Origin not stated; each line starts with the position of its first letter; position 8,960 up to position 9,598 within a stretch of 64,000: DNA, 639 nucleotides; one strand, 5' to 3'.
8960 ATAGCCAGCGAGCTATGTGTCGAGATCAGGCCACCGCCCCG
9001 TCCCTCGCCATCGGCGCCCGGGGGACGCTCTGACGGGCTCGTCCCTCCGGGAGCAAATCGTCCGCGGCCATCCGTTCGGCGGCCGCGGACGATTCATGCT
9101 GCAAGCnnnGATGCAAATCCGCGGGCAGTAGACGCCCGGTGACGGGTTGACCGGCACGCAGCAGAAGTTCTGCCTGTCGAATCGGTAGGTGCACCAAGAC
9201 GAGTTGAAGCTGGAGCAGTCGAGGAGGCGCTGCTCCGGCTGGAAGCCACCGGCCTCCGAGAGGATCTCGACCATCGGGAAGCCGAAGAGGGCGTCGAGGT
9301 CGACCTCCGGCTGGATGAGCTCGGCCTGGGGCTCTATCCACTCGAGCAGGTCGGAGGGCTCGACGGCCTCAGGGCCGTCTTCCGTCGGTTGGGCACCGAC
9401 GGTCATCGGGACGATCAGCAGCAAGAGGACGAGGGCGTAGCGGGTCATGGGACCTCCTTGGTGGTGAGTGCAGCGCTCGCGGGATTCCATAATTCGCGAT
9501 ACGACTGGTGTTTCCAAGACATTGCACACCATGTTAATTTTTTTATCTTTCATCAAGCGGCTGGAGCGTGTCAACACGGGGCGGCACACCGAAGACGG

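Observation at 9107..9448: Bacterial toxin-like precursor with a knottin-style six-cysteine core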

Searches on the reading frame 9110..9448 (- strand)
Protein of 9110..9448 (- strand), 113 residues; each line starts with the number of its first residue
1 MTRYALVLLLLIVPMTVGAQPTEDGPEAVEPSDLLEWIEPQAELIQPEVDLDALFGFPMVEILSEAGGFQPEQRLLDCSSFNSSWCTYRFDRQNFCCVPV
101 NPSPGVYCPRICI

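Call 4: search_protein_families(library=pfam, proteins=[window:9110-9448:-], max_evalue=10)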
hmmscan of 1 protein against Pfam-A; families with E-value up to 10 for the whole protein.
window:9110-9448:- (113 aa): 0 families

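Call 5: search_protein_families(library=ncbifam, proteins=[window:9110-9448:-], max_evalue=10)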
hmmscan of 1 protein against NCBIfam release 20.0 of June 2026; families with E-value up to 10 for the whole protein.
window:9110-9448:- (113 aa): 0 families

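Call 6: find_homologous_proteins(query=window:9110-9448:-, max_evalue=10)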
Query window:9110-9448:- (113 aa): 1 proteins with E <= 10 among 5 candidates.
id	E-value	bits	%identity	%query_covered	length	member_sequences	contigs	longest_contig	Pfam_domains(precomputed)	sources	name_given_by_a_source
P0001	5.7e-72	257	100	100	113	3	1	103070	-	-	-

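Call 9: find_encoding_contigs(protein=window:9110-9448:-, flank=10000, max_places=10)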
Protein window:9110-9448:- (113 aa): no gene with exactly this product is on record in the collection.

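Call 17: search_protein_representatives(protein=window:9110-9448:-)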
Query: 113 residues. Proteins with E-value up to 0.001 (for the whole library): 11; up to 1e-10: 2; up to 1e-30: 1. The best 11 are listed.
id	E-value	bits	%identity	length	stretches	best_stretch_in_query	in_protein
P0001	1.8e-72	257.3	100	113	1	1-113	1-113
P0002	4.2e-12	62.5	44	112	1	2-113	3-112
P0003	5.8e-09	52.3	50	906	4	62-84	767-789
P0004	3.1e-07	46.7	23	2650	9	15-73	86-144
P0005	4.2e-07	46.3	62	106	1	75-113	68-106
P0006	9.2e-07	45.2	56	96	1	71-113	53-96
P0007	2.1e-06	44.1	30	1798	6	10-111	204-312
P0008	4.7e-06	42.9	33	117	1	4-112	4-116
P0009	7.4e-06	42.3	36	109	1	3-112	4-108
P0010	1.6e-04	38.0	49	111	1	75-113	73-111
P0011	2.5e-04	37.4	23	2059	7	15-69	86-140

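Call 21: find_homologous_proteins(query=A1, max_evalue=1)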
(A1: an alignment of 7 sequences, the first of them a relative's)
Query A1 (7 sequences) (113 aa, profile of the alignment): 5 proteins with E <= 1 among 5205 candidates.
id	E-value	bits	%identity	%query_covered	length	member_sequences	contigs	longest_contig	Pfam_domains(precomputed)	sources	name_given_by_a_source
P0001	1.8e-32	130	100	100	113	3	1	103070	-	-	-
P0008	7.9e-32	128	45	37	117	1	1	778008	-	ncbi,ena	-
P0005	1.5e-30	124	63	34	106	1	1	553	-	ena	-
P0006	1.5e-28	117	40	61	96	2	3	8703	-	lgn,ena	-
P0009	1.4e-25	108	39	63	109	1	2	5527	-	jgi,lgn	jgi:hypothetical protein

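Call 22: find_encoding_contigs(protein=P0008, flank=10000, max_places=3)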
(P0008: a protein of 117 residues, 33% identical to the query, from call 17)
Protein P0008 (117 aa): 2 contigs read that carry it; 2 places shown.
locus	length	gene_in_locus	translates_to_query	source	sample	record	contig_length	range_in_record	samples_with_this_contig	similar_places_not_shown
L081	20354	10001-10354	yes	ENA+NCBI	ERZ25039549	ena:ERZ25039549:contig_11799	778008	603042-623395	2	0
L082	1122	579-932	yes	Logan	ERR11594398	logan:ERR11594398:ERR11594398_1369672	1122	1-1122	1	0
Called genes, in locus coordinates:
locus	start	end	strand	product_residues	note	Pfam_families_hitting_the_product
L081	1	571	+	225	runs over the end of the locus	PF01135:PCMT (weak), PF01596:Methyltransf_3, PF13847:Methyltransf_31 (weak), PF13578:Methyltransf_24, PF13649:Methyltransf_25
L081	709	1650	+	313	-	PF12697:Abhydrolase_6, PF00561:Abhydrolase_1, PF12146:Hydrolase_4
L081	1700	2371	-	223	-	PF00578:AhpC-TSA, PF08534:Redoxin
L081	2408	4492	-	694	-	PF11412:DsbD_N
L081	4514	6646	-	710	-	PF17899:Peptidase_M61_N, PF05299:Peptidase_M61, PF17820:PDZ_6 (weak)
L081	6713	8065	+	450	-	PF00155:Aminotran_1_2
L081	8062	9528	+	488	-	PF02535:Zip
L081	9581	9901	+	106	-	PF01053:Cys_Met_Meta_PP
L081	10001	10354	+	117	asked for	-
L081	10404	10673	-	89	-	-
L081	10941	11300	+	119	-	PF17803:Cadherin_4, PF17892:Cadherin_5, PF17963:Big_9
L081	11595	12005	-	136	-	-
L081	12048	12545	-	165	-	PF00690:Cation_ATPase_N, PF00122:E1-E2_ATPase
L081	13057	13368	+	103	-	PF00484:Pro_CA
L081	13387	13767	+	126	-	-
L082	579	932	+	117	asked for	-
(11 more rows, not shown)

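Call 23: find_encoding_contigs(protein=P0006, flank=10000, max_places=3)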
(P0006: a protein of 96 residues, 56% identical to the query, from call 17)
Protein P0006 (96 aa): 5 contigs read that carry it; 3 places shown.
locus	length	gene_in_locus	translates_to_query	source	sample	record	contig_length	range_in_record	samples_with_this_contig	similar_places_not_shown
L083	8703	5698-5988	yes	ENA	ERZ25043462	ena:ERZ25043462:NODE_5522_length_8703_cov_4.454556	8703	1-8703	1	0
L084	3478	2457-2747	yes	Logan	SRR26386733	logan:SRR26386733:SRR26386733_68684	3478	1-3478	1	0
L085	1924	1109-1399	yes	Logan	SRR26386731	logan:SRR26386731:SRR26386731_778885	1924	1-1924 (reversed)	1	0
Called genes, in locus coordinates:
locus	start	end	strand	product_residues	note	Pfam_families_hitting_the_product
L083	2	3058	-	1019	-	?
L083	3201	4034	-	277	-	-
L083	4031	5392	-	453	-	PF00578:AhpC-TSA (weak), PF02630:SCO1-SenC, PF08534:Redoxin (weak), PF02630:SCO1-SenC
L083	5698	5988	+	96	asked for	-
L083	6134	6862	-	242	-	-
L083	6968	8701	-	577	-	?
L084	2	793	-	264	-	?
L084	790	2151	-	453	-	PF00578:AhpC-TSA (weak), PF02630:SCO1-SenC, PF08534:Redoxin (weak), PF02630:SCO1-SenC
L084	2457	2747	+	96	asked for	-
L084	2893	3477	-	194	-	?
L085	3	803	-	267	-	?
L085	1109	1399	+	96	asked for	-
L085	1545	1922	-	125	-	?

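Call 24: find_encoding_contigs(protein=P0009, flank=10000, max_places=3)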
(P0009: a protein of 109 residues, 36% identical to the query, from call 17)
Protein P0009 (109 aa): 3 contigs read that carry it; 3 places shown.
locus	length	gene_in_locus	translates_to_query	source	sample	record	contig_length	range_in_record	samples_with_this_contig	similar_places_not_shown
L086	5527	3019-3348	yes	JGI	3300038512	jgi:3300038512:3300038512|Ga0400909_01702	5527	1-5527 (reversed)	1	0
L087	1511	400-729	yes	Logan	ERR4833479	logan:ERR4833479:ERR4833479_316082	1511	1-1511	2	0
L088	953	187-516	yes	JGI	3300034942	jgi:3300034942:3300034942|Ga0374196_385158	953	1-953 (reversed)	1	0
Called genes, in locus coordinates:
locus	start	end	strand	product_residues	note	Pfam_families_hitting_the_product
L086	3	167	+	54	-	?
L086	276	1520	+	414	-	-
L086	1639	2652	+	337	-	-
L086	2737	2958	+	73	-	-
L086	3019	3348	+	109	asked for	-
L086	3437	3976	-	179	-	PF04542:Sigma70_r2, PF08281:Sigma70_r4_2 (weak)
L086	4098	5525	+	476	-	?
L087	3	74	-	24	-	?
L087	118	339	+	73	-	-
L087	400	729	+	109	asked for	-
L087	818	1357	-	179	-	PF04542:Sigma70_r2, PF08281:Sigma70_r4_2 (weak)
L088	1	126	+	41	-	?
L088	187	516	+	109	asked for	-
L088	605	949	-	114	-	PF08281:Sigma70_r4_2 (weak)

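Call 25: find_encoding_contigs(protein=P0002, flank=10000, max_places=3)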
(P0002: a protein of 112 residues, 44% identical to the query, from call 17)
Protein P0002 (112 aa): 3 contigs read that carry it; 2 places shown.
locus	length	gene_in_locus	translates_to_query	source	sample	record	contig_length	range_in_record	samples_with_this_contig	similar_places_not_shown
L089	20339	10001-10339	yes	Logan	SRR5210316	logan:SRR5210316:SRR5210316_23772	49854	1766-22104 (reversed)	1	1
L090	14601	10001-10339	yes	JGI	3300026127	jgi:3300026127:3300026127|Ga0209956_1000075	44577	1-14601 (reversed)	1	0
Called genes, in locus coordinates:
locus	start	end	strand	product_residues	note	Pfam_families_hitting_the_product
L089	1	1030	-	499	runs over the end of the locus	PF01590:GAF, PF13185:GAF_2, PF13492:GAF_3, PF00158:Sigma54_activat, PF14532:Sigma54_activ_2, PF07728:AAA_5 (weak), PF25601:AAA_lid_14, PF02954:HTH_8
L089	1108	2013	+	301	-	PF07726:AAA_3, PF07728:AAA_5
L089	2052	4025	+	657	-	-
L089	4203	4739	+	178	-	-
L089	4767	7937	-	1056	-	PF14870:PSII_BNR (faint), PF02012:BNR (faint), PF15902:Sortilin-Vps10 (weak)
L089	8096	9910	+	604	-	-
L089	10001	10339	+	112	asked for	-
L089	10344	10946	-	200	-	PF01641:SelR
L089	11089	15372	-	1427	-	PF10670:DUF4198 (faint), PF13715:CarbopepD_reg_2 (faint), PF17210:SdrD_B (faint), PF22904:NOMO1-like_2nd (faint), PF00775:Dioxygenase_C (faint), PF02369:Big_1 (faint), PF13620:CarboxypepD_reg, PF13620:CarboxypepD_reg, +6 more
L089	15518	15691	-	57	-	-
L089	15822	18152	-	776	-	PF13176:TPR_7 (faint), PF13181:TPR_8 (faint), PF07719:TPR_2 (faint), PF17874:TPR_MalT, PF13424:TPR_12 (weak)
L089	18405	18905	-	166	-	PF19834:DUF6314 (weak)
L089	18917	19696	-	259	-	PF13240:Zn_Ribbon_1 (weak), PF08334:T2SSG (weak)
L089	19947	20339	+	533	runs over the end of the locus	PF06537:DHOR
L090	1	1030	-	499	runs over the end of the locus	PF01590:GAF, PF13185:GAF_2, PF13492:GAF_3, PF00158:Sigma54_activat, PF14532:Sigma54_activ_2, PF07728:AAA_5 (weak), PF25601:AAA_lid_14, PF02954:HTH_8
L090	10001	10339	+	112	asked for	-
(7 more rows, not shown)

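Call 26: find_encoding_contigs(protein=P0010, flank=10000, max_places=3)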
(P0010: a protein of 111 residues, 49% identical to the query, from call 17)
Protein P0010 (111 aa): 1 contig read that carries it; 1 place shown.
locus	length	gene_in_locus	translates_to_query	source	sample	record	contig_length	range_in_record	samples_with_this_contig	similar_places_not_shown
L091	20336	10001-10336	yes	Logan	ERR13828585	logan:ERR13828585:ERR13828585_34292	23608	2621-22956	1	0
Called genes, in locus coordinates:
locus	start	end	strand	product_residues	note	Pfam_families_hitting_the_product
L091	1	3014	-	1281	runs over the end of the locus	PF13620:CarboxypepD_reg (faint), PF17210:SdrD_B, PF17802:SpaA (faint), PF22904:NOMO1-like_2nd (faint), PF17210:SdrD_B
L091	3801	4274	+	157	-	-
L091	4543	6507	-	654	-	PF05448:AXE1 (weak), PF02129:Peptidase_S15 (weak), PF00561:Abhydrolase_1, PF01738:DLH, PF12697:Abhydrolase_6 (weak), PF20434:BD-FAE, PF00326:Peptidase_S9, PF07859:Abhydrolase_3 (weak), +3 more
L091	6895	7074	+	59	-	-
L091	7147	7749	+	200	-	-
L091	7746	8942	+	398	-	-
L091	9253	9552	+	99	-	-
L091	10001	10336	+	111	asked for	-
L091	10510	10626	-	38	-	-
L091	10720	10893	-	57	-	-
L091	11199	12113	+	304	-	PF00892:EamA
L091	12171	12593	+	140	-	PF00903:Glyoxalase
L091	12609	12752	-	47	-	-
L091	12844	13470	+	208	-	PF07638:Sigma70_ECF (weak), PF04542:Sigma70_r2, PF08281:Sigma70_r4_2, PF04545:Sigma70_r4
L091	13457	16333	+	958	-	-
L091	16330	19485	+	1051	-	-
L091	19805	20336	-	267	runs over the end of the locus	PF01209:Ubie_methyltran, PF13489:Methyltransf_23, PF01728:FtsJ (faint), PF05148:Methyltransf_8 (faint), PF13847:Methyltransf_31, PF08241:Methyltransf_11, PF08242:Methyltransf_12, PF13649:Methyltransf_25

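Call 27: find_encoding_contigs(protein=P0005, flank=10000, max_places=3)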
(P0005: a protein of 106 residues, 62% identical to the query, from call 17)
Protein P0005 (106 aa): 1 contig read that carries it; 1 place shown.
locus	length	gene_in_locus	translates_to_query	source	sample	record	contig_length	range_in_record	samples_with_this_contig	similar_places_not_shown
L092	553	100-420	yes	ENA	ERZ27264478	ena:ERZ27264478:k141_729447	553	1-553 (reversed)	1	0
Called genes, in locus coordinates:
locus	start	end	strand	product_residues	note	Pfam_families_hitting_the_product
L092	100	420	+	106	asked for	-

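Call 28: find_related_loci(query=A1, collection=genome_contigs, flank=8000)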
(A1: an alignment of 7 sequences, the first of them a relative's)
Query A1 (113 aa) in genome_contigs; peptide patterns used: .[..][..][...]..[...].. (x = any residue, [..] = any of these).
25 stretches matched a pattern; 2 encode a relative of the query (tblastn E <= 1e-3); 2 distinct loci.
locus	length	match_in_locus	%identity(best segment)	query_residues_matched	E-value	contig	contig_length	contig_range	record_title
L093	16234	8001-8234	40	45-113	3e-15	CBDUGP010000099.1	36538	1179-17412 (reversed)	MAG TPA_asm: uncultured bacterium isolate SRR22808116_maxbin2_13 genome assembly, contig: ERZ25043450.516, whole genome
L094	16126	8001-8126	45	71-112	2e-10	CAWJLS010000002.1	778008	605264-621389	MAG: uncultured Acidobacteriota bacterium isolate MFD05684.bin.3.171 genome assembly, contig: contig_11799, whole genome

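Call 29: find_related_loci(query=A1, collection=metagenome_contigs, flank=8000)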
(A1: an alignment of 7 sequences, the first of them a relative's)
Query A1 (113 aa) in metagenome_contigs; peptide patterns used: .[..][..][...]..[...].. (x = any residue, [..] = any of these).
25 stretches matched a pattern; 1 encode a relative of the query (tblastn E <= 1e-3); 1 distinct loci.
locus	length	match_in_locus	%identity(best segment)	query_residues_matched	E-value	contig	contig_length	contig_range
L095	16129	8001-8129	51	71-113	3e-13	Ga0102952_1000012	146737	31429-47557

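Call 34: search_solved_structures(query=A1, max_evalue=10, show_alignments=2)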
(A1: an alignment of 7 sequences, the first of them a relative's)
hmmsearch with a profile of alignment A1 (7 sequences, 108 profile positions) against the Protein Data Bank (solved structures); distinct sequences matched with E-value up to 10: 0.

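Call 40: predict_structure(alignment_id=A1)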
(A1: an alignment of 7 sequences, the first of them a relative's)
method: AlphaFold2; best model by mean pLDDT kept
length: 113 residues; sequences in the alignment: 7
mean_pLDDT: 67.1   pTM: 0.34
mean pLDDT of the five models: 67.1, 66.0, 63.7, 63.4, 63.0
residues with pLDDT >= 90: 31; 70-90: 8; 50-70: 61; < 50: 13
segments of 3 or more residues with pLDDT < 50: 65-68
pLDDT, mean of each block of 10 residues (from residue 1): 55 54 50 56 58 53 51 74 94 92 94 87
secondary structure, 60 per line:
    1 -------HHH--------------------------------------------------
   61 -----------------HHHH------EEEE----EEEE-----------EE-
elements in order: H78-81 E88-91 E96-99

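Call 44: fold_search(model_id=the predicted structure, library=pdb)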
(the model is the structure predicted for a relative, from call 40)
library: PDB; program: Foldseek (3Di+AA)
matches with E <= 10: 8; with E <= 0.001: 0
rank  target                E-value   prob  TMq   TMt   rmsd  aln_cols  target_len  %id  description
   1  6sy0_A                6.2e+00  0.09  0.20  0.17   4.3        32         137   19  Structure of the Plasmodium falciparum SIP2 DNA-binding AP2 tandem repeat in complex with two SPE2 half-sites (released 2020-10-07)
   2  3s6t                  6.2e+00  0.02  0.12  0.03   7.5        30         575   20  Crystal Structure of insect beta-N-acetyl-D-hexosaminidase OfHex1 V327G complexed with PUGNAc (released 2012-04-11)
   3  3wmb                  8.6e+00  0.03  0.13  0.03   7.2        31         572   22  Crystal structure of insect beta-N-acetyl-D-hexosaminidase OfHex1 complexed with naphthalimide derivative Q1 (released 2014-11-05)
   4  6ezb                  9.2e+00  0.07  0.17  0.07   3.7        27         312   22  Crystal Structure of human tRNA-dihydrouridine(20) synthase catalytic domain Q305K mutant (released 2018-09-26)
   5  6eza_A                9.2e+00  0.07  0.17  0.07   3.7        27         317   22  Crystal Structure of human tRNA-dihydrouridine(20) synthase catalytic domain E294K mutant (released 2018-09-26)
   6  3nsm                  9.2e+00  0.01  0.11  0.03   7.0        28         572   21  Crystal Structure of insect beta-N-acetyl-D-hexosaminidase OfHex1 from Ostrinia furnacalis (released 2010-11-24)
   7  5y0v_A                9.2e+00  0.01  0.11  0.03   7.0        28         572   21  Crystal Structure of insect beta-N-acetyl-D-hexosaminidase OfHex1 complexed with berberine (released 2018-01-24)
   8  6eza_B                9.9e+00  0.06  0.17  0.07   3.7        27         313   22  Crystal Structure of human tRNA-dihydrouridine(20) synthase catalytic domain E294K mutant (released 2018-09-26)

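Call 72: search_protein_families(library=ncbifam, alignment_id=A4, max_evalue=10)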
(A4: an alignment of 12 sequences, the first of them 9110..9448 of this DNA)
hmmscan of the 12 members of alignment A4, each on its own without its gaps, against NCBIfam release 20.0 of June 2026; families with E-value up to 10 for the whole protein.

A. member 1, window:9110-9448:- (113 aa): 0 families

B. families by the number of members that match (of 12 scanned): 1 family
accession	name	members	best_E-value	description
TIGR01728.1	SsuA_fam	1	0.2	aliphatic sulfonate ABC transporter substrate-binding protein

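Call 85: search_protein_families(library=pfam, proteins=[L089:8096-9907:+, L083:4031-5392:-, L083:6134-6862:-, L086:1639-2649:+, L091:9253-9549:+], max_evalue=0.01)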
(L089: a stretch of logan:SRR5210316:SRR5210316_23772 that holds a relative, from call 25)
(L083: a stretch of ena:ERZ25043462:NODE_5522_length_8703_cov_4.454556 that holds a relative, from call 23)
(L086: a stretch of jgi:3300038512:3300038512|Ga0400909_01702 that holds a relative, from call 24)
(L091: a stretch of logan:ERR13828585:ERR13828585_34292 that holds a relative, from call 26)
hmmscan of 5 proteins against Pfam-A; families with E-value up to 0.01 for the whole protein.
L089:8096-9907:+ (604 aa): 1 family
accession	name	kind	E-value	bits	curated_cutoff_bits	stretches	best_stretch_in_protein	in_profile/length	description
PF03901.23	Glyco_transf_22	-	0.0018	18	23.8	1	49-215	46-212/414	Alg9-like mannosyltransferase family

L083:4031-5392:- (453 aa): 3 families
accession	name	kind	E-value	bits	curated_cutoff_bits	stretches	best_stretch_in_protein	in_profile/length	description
PF02630.20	SCO1-SenC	-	4.1e-38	130.8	22.8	2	102-212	5-112/134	SCO1/SenC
PF08534.16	Redoxin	-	3.3e-11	43.6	26.6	2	97-191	5-93/148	Redoxin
PF00578.27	AhpC-TSA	-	3.4e-08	33.9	26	1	98-179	5-79/124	AhpC/TSA family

L083:6134-6862:- (242 aa): 0 families

L086:1639-2649:+ (337 aa): 0 families

L091:9253-9549:+ (99 aa): 0 families

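Call 86: find_homologous_proteins(query=A4, max_evalue=1)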
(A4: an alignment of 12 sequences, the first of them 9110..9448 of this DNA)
Query A4 (12 sequences) (113 aa, profile of the alignment): 7 proteins with E <= 1 among 3366 candidates.
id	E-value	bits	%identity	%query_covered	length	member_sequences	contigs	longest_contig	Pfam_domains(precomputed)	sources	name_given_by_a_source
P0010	3.1e-29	119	49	35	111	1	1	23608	-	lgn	-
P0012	6.7e-29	118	55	34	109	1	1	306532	-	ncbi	-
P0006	5.1e-27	112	40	61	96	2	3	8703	-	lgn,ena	-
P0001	1.4e-23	101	100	100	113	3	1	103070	-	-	-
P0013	1.2e-19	89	43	31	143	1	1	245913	-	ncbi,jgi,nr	ncbi:MAG: hypothetical protein QOF89_634 [Acidobacteriota bacterium]|jgi:hypothetical protein|nr:hyp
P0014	4.8e-14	70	49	31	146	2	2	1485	-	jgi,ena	jgi:hypothetical protein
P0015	5.0e-12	64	44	42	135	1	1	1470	-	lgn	-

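Call 90: search_protein_families(library=pfam, proteins=[P0014, P0015, P0013, P0012], max_evalue=10)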
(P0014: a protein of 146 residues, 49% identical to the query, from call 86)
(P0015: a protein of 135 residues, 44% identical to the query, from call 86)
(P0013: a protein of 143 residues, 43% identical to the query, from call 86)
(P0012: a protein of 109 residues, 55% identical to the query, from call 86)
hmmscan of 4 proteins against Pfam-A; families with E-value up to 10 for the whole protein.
P0014 (146 aa): 0 families

P0015 (135 aa): 0 families

P0013 (143 aa): 0 families

P0012 (109 aa): 1 family
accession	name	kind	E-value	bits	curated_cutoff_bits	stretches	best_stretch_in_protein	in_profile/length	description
PF20130.4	DUF6520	-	0.37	11.6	25.4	1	1-48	1-31/83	Family of unknown function (DUF6520)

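Call 91: find_encoding_contigs(protein=P0013, flank=10000, max_places=2)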
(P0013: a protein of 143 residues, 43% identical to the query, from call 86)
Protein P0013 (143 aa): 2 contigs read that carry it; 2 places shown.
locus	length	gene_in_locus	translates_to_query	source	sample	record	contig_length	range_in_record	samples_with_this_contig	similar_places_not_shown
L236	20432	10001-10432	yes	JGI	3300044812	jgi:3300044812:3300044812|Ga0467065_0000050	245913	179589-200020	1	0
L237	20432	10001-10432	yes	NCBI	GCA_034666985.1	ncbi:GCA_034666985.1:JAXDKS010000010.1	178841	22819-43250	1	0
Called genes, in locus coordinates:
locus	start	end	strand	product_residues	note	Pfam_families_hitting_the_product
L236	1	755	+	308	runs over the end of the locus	PF07837:FTCD_N, PF02971:FTCD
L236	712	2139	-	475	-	PF01225:Mur_ligase, PF08245:Mur_ligase_M, PF02875:Mur_ligase_C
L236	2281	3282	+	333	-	PF07610:DUF1573, PF22544:HYDIN_VesB_CFA65-like_Ig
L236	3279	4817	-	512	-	PF00089:Trypsin, PF13365:Trypsin_2 (weak), PF04151:PPC (weak)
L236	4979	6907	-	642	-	PF04326:SLFN_AlbA_2, PF13749:HATPase_c_4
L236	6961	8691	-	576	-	PF00990:GGDEF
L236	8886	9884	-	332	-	PF03576:Peptidase_S58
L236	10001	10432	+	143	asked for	-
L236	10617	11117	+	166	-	-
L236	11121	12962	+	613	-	PF02543:Carbam_trans_N, PF16861:Carbam_trans_C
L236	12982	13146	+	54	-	PF19451:DUF5989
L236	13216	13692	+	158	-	PF10080:FtrD-like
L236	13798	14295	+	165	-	PF03259:Robl_LC7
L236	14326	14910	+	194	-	-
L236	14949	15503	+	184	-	PF12895:ANAPC3 (faint), PF00515:TPR_1 (faint), PF07719:TPR_2 (faint), PF13428:TPR_14 (faint), PF14559:TPR_19 (faint)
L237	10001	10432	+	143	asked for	-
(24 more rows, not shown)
